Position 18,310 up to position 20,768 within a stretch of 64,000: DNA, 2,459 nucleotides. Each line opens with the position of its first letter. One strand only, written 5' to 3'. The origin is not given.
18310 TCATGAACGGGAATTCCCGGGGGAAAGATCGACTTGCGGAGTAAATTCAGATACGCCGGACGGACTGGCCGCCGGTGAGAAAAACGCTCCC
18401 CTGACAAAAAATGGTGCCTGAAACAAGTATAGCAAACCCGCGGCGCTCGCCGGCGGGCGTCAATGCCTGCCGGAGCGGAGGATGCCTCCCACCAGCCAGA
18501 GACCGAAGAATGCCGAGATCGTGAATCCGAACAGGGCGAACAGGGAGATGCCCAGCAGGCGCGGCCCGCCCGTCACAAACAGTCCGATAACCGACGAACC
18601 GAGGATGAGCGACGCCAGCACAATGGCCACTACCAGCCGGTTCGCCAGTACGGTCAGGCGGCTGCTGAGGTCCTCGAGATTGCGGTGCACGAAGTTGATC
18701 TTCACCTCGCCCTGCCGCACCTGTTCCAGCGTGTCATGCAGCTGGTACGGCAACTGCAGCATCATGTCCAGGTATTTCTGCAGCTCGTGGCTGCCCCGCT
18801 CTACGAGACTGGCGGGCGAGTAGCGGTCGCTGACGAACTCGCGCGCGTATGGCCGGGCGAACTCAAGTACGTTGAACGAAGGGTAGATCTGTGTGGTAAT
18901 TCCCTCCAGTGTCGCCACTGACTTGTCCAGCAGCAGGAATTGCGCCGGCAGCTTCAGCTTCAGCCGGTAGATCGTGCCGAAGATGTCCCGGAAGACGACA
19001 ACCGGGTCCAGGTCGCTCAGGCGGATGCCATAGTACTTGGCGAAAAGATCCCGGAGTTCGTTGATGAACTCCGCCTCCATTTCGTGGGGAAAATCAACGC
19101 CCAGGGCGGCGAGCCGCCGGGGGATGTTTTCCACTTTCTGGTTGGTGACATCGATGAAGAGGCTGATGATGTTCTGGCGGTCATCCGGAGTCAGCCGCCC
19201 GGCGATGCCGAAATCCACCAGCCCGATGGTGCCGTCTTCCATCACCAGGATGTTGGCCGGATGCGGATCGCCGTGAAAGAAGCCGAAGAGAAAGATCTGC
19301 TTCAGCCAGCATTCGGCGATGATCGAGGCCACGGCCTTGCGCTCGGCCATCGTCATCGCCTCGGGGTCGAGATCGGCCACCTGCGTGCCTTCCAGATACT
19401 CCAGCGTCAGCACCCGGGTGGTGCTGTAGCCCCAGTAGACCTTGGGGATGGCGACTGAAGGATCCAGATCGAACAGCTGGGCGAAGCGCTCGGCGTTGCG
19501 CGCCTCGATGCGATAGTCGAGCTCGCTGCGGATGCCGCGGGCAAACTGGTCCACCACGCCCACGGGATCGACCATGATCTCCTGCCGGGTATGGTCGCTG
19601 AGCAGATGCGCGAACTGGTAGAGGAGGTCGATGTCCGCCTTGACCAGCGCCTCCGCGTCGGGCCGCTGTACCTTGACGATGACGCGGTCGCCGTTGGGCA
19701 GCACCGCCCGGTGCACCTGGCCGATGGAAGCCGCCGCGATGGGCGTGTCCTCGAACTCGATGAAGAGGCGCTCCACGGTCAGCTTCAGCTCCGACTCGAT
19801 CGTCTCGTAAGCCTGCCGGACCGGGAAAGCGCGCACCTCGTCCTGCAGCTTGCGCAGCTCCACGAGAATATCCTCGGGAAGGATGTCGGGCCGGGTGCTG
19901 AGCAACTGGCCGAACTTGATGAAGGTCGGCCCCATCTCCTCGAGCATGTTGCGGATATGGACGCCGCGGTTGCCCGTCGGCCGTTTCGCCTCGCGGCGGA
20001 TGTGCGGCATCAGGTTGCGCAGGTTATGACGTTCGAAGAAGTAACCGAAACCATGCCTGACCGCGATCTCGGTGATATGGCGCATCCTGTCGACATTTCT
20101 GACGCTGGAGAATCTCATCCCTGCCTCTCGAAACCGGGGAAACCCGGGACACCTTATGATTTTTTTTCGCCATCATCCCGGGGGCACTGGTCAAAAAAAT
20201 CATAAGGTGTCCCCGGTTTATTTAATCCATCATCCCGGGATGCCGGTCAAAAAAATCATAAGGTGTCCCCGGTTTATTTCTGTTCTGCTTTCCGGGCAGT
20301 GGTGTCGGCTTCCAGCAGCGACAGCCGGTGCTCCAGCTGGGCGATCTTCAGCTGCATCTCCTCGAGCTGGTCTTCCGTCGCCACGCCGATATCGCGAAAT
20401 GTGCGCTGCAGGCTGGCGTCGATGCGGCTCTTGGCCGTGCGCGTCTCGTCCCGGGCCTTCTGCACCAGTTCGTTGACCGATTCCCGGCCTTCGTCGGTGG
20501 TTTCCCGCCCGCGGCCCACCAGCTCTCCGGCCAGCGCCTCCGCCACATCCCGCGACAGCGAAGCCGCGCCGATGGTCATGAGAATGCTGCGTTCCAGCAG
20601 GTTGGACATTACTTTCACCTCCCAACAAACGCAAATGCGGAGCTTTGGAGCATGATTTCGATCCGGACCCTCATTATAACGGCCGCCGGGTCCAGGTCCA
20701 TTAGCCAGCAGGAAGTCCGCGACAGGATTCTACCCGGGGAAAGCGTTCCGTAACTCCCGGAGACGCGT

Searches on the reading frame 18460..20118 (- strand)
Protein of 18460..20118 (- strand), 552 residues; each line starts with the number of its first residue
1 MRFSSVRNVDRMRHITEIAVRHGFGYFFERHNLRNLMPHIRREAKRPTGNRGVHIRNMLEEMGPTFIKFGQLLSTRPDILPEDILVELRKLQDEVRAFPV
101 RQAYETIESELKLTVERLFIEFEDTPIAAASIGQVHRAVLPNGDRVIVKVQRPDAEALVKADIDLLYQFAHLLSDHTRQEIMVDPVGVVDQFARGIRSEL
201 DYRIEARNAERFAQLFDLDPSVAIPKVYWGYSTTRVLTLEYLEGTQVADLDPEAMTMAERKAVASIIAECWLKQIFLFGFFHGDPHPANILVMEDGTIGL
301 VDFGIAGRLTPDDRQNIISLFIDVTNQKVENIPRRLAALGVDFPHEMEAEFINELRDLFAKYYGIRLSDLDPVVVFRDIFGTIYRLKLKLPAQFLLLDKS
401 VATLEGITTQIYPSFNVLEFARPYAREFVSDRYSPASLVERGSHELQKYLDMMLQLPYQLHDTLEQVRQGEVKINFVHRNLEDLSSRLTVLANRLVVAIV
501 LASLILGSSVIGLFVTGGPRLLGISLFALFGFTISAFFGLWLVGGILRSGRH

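Call 22: search_protein_families(library=pfam, proteins=[window:18460-20118:-], max_evalue=0.01)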
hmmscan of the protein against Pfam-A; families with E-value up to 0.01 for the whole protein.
window:18460-20118:- (552 aa): 3 families
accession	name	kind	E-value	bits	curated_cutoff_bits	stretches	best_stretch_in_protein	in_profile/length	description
PF03109.22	ABC1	-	1.1e-73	247.8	22.9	1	90-332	1-240/244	ABC1 atypical kinase-like domain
PF00069.31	Pkinase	-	5.2e-07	29.8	31.7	1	231-313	69-152/263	Protein kinase domain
PF01636.29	APH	-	4.2e-06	27.1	23.2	1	276-307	166-198/239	Phosphotransferase enzyme family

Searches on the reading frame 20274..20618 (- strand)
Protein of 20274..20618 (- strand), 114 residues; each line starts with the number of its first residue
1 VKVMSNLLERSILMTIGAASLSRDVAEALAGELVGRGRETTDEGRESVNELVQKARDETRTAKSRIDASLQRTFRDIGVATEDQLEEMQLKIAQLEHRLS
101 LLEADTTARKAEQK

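Call 22: search_protein_families(library=pfam, proteins=[window:20274-20618:-], max_evalue=0.01)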
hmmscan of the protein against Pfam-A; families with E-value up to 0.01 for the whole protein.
window:20274-20618:- (114 aa): 2 families
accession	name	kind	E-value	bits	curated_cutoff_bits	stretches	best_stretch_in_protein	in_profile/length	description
PF05597.16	Phasin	-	0.00061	20.3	28.8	1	42-100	64-122/126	Poly(hydroxyalcanoate) granule associated protein (phasin)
PF07063.19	HGLS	-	0.0016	18.3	25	1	31-96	277-341/386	2-oxoadipate dioxygenase/decarboxylase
